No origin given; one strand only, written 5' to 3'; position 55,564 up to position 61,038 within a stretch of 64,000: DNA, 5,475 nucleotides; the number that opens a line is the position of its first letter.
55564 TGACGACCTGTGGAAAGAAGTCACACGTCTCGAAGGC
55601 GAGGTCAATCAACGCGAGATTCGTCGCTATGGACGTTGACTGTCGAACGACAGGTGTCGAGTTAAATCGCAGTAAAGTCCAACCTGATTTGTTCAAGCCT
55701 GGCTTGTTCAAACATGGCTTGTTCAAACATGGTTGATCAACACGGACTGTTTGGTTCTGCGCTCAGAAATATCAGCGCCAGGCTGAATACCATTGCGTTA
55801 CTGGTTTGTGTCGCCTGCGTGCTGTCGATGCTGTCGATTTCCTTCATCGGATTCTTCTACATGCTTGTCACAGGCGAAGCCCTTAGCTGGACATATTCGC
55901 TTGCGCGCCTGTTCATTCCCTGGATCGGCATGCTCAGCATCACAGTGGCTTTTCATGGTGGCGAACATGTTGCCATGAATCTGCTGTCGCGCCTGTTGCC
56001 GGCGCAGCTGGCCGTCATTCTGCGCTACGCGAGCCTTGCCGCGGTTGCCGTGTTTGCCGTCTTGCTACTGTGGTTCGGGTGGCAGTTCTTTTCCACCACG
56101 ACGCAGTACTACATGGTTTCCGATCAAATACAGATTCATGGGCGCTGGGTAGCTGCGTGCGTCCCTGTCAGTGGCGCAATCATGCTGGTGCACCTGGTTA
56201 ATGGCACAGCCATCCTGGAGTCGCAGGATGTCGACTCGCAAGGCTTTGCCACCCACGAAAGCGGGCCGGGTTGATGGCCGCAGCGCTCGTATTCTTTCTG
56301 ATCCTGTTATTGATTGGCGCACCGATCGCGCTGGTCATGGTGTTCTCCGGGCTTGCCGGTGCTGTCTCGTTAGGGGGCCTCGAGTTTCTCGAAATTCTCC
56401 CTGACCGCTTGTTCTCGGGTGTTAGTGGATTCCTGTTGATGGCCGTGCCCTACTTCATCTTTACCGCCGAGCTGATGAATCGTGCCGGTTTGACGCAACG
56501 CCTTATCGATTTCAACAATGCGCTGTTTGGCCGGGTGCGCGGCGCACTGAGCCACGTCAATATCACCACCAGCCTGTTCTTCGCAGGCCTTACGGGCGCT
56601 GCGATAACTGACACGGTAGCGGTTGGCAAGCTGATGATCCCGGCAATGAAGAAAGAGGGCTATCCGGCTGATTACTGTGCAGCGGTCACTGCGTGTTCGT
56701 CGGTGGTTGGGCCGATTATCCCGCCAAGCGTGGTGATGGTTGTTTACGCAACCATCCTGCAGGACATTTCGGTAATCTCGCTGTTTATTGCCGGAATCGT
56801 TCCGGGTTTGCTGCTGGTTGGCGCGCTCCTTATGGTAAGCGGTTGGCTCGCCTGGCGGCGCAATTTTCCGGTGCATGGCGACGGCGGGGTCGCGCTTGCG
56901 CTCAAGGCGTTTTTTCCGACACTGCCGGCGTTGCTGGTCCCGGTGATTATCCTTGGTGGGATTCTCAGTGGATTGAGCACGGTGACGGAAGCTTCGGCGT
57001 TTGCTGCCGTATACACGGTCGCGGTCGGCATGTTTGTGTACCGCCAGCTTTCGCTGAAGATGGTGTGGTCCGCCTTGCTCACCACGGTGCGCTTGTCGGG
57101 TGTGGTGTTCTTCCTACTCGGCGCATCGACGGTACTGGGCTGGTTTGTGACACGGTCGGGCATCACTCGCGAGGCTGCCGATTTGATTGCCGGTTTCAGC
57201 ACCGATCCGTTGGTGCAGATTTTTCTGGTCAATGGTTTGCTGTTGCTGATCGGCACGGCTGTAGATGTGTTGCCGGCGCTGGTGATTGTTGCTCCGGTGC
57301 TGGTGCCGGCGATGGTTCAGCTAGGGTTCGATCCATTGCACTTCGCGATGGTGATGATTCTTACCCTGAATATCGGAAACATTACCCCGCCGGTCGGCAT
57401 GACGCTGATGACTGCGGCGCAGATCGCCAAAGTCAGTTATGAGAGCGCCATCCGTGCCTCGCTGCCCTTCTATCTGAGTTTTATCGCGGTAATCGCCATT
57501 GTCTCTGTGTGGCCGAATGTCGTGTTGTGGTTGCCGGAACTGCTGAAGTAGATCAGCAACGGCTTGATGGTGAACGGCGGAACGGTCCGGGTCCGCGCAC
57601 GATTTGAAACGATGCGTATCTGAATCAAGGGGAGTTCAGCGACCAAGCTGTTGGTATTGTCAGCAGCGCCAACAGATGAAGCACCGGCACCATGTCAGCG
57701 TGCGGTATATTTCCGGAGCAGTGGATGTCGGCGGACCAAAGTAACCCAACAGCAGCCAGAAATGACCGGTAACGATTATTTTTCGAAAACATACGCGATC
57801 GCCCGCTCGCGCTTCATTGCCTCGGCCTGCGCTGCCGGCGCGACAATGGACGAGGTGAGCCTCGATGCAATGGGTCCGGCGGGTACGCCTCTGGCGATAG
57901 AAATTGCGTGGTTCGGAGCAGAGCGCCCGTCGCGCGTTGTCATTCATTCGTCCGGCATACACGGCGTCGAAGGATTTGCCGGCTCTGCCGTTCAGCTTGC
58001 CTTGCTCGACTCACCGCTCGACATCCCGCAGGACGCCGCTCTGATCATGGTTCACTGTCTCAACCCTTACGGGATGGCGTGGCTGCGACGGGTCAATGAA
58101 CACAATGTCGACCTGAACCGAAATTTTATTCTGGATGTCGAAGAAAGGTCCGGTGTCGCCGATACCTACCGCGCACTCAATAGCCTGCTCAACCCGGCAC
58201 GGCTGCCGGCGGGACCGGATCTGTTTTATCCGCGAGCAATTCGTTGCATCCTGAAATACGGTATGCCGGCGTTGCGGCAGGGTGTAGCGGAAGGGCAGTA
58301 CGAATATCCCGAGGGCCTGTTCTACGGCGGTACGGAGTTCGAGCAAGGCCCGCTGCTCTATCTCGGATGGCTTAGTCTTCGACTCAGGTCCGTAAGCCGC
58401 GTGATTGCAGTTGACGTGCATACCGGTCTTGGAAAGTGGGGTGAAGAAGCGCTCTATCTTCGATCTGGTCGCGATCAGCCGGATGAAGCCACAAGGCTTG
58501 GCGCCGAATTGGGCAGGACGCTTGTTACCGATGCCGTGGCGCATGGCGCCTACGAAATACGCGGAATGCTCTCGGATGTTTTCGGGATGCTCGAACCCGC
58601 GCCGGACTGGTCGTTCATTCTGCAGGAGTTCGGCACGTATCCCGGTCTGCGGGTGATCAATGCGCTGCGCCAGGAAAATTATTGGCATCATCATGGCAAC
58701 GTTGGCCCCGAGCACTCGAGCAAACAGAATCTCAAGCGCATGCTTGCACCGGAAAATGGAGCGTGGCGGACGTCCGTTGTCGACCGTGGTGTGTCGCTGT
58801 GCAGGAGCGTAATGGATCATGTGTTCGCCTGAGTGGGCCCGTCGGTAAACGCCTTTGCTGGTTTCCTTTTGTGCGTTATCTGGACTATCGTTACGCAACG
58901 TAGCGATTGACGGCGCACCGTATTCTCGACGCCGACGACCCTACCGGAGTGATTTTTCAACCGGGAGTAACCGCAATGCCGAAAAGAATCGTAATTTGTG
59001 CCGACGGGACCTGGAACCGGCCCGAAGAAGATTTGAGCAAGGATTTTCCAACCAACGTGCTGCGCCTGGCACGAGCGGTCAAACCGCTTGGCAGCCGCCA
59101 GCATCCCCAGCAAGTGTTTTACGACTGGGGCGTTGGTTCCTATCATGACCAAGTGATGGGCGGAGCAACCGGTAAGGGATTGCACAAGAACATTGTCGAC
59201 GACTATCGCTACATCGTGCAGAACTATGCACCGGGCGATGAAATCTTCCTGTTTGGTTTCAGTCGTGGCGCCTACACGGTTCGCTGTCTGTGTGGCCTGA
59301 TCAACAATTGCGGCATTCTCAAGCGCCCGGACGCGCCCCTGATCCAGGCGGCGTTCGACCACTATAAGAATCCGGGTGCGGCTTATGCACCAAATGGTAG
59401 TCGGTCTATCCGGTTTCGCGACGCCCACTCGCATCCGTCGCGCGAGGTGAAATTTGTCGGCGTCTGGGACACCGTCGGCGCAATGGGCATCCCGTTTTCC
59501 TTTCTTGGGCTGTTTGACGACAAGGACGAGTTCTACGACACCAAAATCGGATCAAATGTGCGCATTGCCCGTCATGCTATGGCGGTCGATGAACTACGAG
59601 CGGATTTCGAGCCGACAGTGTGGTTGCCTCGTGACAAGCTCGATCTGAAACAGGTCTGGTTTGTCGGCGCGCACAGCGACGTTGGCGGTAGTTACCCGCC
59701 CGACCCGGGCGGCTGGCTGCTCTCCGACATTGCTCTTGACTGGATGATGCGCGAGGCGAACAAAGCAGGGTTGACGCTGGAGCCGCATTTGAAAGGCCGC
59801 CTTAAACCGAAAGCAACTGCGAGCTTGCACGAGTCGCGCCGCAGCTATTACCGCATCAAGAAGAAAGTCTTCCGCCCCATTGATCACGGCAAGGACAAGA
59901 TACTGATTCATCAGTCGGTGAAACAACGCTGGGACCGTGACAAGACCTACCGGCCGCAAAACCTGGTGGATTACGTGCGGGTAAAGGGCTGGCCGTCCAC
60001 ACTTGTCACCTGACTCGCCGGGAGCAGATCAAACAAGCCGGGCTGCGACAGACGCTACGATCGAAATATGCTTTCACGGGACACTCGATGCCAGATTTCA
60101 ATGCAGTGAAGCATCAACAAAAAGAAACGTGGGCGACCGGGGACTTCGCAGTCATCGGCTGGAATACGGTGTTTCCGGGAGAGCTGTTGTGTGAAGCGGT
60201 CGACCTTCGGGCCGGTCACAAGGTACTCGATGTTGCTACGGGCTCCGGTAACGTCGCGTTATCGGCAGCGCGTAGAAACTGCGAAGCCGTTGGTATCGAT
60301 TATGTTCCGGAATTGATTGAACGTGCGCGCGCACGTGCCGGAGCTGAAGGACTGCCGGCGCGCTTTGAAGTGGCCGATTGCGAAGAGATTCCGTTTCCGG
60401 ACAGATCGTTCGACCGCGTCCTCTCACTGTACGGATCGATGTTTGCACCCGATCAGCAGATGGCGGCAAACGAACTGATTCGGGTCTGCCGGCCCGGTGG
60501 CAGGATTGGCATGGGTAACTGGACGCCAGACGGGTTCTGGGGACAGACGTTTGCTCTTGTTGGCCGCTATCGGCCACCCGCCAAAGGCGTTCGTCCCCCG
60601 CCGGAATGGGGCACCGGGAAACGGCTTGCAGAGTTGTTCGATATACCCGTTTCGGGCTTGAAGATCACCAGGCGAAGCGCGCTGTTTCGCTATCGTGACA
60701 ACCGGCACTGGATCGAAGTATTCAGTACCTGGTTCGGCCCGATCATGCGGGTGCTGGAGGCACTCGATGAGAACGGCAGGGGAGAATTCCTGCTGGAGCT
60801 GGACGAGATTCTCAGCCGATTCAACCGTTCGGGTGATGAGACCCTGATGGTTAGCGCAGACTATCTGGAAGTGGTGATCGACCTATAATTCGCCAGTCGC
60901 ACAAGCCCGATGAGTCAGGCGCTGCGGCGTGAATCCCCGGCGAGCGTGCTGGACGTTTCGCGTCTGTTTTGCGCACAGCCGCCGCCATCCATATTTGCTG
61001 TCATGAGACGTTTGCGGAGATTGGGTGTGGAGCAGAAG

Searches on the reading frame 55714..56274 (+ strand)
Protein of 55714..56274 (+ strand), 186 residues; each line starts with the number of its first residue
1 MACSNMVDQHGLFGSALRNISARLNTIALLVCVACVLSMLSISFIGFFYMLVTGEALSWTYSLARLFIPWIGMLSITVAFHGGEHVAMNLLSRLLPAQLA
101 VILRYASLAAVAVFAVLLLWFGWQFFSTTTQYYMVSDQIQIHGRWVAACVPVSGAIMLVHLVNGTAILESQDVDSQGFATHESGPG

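Call 46: search_protein_families(library=pfam, proteins=[window:55714-56274:+], max_evalue=0.000001)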
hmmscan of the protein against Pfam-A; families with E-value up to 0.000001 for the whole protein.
window:55714-56274:+ (186 aa): 1 family
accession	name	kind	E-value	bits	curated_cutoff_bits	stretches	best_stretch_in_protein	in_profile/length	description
PF04290.18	DctQ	-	9.9e-18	64.8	28.3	1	48-163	10-124/132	Tripartite ATP-independent periplasmic transporters, DctQ component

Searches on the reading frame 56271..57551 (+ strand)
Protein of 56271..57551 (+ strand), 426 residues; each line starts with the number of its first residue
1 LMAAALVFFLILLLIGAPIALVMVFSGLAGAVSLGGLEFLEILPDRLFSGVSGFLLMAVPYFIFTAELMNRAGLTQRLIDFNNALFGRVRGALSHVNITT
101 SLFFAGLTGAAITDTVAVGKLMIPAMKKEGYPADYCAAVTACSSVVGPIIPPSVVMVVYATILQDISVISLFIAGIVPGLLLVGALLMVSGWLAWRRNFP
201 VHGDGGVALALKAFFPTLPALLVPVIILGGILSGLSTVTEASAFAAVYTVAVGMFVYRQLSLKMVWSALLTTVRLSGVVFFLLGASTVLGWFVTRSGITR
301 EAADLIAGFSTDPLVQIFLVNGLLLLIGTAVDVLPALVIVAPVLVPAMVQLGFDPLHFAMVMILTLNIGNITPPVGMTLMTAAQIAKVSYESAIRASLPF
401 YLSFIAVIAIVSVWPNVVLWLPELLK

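Call 46: search_protein_families(library=pfam, proteins=[window:56271-57551:+], max_evalue=0.000001)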
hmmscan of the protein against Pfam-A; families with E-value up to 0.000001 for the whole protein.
window:56271-57551:+ (426 aa): 1 family
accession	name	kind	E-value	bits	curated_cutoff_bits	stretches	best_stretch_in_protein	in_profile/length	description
PF06808.19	DctM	-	1.4e-105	353.9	23.8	1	6-416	1-412/413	Tripartite ATP-independent periplasmic transporter, DctM component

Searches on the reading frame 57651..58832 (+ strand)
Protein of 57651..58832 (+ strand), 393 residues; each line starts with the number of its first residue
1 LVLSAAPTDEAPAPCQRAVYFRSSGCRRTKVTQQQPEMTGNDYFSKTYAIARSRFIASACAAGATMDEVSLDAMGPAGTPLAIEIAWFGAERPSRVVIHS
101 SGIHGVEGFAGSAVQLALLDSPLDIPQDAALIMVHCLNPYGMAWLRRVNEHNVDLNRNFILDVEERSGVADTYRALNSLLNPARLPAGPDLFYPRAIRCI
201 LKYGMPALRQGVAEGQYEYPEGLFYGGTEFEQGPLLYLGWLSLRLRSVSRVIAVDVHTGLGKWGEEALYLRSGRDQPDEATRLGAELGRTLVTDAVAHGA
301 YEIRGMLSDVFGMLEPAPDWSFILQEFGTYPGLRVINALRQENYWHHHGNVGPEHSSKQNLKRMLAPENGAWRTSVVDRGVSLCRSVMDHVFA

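Call 46: search_protein_families(library=pfam, proteins=[window:57651-58832:+], max_evalue=0.000001)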
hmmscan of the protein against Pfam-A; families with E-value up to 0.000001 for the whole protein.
window:57651-58832:+ (393 aa): 1 family
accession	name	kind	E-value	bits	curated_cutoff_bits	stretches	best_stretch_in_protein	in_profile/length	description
PF10994.13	DUF2817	-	8.5e-79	265.9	23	1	44-378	1-340/341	Protein of unknown function (DUF2817)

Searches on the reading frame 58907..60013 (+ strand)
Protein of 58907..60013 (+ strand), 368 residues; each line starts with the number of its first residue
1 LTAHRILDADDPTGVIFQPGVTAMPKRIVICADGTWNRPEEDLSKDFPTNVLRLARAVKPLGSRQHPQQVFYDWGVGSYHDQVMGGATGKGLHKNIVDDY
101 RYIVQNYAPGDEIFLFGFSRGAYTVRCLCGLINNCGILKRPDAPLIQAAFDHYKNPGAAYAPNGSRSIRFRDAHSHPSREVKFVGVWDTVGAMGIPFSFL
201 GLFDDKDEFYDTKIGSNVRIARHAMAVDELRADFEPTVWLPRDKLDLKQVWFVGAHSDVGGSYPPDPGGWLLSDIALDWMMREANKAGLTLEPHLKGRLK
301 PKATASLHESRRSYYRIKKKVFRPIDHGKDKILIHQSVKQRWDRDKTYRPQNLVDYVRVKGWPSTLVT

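Call 46: search_protein_families(library=pfam, proteins=[window:58907-60013:+], max_evalue=0.000001)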
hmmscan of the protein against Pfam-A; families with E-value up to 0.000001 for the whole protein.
window:58907-60013:+ (368 aa): 1 family
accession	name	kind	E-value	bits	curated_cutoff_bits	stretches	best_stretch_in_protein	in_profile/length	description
PF09994.14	T6SS_Tle1-like_cat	-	5.3e-83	279.1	27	1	26-283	1-287/287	T6SS, Phospholipase effector Tle1-like, catalytic domain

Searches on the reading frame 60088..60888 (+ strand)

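Call 47: search_protein_families(library=pfam, proteins=[window:60088-60888:+], max_evalue=0.000001)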
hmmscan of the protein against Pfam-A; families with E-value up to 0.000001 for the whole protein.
window:60088-60888:+ (266 aa): 6 families
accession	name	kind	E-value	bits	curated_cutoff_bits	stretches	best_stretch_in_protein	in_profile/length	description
PF13649.12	Methyltransf_25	-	1.2e-21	77.6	27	1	46-138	1-97/97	Methyltransferase domain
PF08241.18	Methyltransf_11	-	9.6e-21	74.7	21.2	1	47-140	1-93/95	Methyltransferase domain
PF13847.12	Methyltransf_31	-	4.5e-17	62.5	27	1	41-142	2-109/145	Methyltransferase domain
PF01209.24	Ubie_methyltran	-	3.7e-12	46.5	20.1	1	39-140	44-149/233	ubiE/COQ5 methyltransferase family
PF08242.18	Methyltransf_12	-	1.3e-08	35.9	30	1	47-140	1-98/98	Methyltransferase domain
PF13489.12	Methyltransf_23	-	3.8e-08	33.7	27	1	40-141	20-115/164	Methyltransferase domain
